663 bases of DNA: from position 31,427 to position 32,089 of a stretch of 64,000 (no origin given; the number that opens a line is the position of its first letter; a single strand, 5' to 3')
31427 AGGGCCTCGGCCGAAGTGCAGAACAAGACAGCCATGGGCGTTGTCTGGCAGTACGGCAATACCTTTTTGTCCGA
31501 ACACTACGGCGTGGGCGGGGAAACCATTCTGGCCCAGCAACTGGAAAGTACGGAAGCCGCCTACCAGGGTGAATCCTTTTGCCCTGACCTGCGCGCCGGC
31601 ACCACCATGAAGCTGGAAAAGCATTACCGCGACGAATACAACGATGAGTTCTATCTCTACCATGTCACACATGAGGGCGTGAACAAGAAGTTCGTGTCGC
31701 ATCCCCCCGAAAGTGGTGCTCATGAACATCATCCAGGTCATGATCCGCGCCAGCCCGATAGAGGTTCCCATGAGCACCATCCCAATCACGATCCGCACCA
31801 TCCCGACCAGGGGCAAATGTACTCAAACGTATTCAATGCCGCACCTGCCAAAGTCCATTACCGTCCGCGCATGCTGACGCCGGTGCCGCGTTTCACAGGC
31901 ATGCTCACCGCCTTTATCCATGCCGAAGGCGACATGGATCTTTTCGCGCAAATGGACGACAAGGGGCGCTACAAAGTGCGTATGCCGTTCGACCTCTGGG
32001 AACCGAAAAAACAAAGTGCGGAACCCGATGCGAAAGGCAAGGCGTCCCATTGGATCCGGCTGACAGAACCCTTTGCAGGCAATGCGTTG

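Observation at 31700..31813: Histidine-rich tandem insert in the gp27-like head of VgrG1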

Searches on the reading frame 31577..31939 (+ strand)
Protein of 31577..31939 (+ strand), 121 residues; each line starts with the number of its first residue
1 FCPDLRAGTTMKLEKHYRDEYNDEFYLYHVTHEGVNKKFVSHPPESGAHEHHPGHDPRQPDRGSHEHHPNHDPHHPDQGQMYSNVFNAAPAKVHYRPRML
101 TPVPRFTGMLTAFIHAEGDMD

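Call 46: search_protein_representatives(protein=window:31577-31939:+)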
Query: 121 residues. Proteins with E-value up to 0.001 (for the whole library): 102; up to 1e-10: 4; up to 1e-30: 1. The best 102 are listed.
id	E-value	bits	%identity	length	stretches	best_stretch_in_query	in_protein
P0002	2.2e-33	131.6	72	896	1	1-119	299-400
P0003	5.4e-23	98.0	57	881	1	1-119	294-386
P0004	3.0e-14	69.7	53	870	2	78-119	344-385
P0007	9.1e-13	64.9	53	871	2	79-119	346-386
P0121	2.3e-07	47.4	38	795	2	76-119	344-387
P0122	2.6e-07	47.3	43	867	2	74-118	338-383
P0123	8.9e-07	45.5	43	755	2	3-54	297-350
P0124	1.3e-06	45.0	32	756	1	2-118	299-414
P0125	1.6e-06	44.7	36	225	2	63-117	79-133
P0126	1.9e-06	44.4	45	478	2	78-117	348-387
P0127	2.4e-06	44.1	38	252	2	72-119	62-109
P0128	2.6e-06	44.0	46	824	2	76-118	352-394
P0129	2.8e-06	43.9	41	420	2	2-41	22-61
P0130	3.5e-06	43.6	45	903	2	77-119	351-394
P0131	4.7e-06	43.2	41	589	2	80-120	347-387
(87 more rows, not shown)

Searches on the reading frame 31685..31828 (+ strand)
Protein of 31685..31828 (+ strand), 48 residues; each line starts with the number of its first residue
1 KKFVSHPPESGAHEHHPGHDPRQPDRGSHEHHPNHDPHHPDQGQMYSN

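Call 29: find_homologous_proteins(query=window:31697-31816:+, max_evalue=10)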
Query seq(40 aa): no candidate shares three 5-residue words with the query. No homologue found.

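Call 51: search_solved_structures(query=window:31697-31816:+, max_evalue=10, show_alignments=3)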
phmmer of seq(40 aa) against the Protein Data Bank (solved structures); distinct sequences matched with E-value up to 10: 0.
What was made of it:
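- Tried and rejected: PDB gave nothing at E up to 10 (call 51).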

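Call 52: search_protein_families(library=pfam, proteins=[window:31685-31828:+], max_evalue=10)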
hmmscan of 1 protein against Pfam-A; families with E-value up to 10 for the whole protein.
seq(48 aa): 1 family
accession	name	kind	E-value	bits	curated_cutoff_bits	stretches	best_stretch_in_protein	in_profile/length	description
PF25551.1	DUF7929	-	0.27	11.4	27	2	10-29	143-162/175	Domain of unknown function (DUF7929)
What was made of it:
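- Tried and rejected: Pfam gave only a meaningless DUF7929 hit at E 0.27 (call 52).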
